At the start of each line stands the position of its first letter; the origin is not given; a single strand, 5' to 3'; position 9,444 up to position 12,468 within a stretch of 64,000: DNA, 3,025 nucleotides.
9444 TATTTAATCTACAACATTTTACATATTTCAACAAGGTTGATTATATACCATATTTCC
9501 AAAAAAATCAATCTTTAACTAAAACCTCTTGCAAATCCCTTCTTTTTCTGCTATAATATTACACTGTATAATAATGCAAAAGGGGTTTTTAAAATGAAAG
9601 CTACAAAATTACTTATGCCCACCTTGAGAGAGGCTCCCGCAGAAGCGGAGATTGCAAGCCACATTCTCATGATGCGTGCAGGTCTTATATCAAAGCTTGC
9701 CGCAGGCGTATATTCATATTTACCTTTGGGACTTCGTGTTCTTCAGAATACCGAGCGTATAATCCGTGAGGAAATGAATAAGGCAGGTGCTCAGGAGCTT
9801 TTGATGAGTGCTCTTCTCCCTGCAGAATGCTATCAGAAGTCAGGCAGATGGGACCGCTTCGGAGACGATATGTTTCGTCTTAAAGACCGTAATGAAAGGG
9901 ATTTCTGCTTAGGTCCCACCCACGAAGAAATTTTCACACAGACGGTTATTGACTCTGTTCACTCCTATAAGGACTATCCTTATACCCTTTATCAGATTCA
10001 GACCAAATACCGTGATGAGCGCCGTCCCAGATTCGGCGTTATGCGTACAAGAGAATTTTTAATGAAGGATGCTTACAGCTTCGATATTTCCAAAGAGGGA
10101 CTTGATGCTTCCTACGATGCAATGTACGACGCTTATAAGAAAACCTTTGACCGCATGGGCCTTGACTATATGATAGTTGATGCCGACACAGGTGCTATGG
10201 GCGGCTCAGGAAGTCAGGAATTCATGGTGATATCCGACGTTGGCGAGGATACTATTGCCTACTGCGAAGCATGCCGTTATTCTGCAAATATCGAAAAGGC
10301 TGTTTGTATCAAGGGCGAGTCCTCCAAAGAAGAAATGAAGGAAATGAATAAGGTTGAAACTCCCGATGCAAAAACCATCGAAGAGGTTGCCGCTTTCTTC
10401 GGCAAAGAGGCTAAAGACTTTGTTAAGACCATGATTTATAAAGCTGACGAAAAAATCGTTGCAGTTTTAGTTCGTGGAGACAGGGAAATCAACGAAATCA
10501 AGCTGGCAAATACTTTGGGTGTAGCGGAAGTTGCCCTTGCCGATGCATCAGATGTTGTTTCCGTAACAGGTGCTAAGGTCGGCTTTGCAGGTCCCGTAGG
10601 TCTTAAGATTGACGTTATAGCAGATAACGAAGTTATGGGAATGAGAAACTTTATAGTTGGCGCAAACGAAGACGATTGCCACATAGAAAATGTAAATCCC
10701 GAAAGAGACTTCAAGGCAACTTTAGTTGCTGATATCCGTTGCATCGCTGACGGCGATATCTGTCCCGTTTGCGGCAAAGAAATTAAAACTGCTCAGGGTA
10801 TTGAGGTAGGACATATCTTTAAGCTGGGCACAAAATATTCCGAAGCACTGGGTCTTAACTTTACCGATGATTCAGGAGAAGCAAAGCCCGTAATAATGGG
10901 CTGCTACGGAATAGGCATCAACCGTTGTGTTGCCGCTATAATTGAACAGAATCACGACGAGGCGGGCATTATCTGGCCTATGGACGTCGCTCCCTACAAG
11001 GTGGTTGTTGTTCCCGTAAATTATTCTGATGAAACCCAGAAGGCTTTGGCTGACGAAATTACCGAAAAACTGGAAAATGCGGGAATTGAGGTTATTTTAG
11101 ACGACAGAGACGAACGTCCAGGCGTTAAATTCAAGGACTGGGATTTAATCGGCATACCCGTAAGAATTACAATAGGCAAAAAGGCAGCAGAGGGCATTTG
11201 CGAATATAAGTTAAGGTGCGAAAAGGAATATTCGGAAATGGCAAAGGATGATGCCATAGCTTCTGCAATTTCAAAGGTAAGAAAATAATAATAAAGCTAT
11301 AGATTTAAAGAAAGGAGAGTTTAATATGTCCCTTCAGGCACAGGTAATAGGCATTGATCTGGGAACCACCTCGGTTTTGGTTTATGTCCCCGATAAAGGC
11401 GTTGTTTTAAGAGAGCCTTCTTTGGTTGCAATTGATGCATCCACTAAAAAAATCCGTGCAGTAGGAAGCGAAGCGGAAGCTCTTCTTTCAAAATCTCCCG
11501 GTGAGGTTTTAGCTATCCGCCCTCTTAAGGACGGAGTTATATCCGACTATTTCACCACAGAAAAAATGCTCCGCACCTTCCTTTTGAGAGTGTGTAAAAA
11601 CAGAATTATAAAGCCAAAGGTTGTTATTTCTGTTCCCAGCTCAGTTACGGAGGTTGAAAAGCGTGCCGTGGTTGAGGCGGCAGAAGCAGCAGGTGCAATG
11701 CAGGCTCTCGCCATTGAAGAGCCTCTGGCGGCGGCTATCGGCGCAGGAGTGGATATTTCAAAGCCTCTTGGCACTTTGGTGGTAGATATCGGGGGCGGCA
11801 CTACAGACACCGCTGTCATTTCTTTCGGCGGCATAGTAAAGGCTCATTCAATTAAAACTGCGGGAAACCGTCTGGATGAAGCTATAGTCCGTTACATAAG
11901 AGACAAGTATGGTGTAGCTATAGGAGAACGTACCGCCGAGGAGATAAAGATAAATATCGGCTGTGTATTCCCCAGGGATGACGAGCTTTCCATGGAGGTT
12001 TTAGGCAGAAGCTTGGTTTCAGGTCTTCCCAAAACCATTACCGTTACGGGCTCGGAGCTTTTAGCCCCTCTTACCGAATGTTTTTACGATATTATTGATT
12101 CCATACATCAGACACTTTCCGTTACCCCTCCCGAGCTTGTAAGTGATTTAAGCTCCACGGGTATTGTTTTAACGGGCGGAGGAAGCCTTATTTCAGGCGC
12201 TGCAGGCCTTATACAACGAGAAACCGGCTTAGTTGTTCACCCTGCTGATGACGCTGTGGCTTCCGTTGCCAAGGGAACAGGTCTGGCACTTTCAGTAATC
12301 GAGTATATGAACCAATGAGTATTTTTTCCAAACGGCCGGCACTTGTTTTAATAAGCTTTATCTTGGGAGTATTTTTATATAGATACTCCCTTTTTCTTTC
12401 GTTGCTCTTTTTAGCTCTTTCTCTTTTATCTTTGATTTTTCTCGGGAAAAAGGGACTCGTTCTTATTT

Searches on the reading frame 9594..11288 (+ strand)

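Call 41: search_protein_families(library=pfam, proteins=[window:9594-11288:+], max_evalue=0.001)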
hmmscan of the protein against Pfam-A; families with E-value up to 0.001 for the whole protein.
window:9594-11288:+ (564 aa): 3 families
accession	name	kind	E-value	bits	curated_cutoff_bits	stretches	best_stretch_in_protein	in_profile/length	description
PF00587.30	tRNA-synt_2b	-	8.8e-33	114.3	29.3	1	94-453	1-179/179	tRNA synthetase class II core domain (G, H, P, S and T)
PF04073.20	tRNA_edit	-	3e-28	98.8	25.5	1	256-369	1-118/123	Aminoacyl-tRNA editing domain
PF03129.25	HGTP_anticodon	-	8.9e-20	71.1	21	1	469-556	1-89/94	Anticodon binding domain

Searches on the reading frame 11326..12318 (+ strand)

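Call 41: search_protein_families(library=pfam, proteins=[window:11326-12318:+], max_evalue=0.001)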
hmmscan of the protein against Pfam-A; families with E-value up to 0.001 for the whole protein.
window:11326-12318:+ (330 aa): 4 families
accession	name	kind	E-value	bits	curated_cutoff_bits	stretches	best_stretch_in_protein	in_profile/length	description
PF06723.19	MreB_Mbl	-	8.5e-121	403.2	27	1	7-327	3-324/327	MreB/Mbl protein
PF00012.26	HSP70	-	3.7e-13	49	20.6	1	98-197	135-240/599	Hsp70 protein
PF14450.12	FtsA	-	5.5e-11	43.4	31.8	1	152-304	2-107/127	Cell division protein FtsA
PF00022.25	Actin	-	6.8e-09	35.2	27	1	6-194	5-190/410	Actin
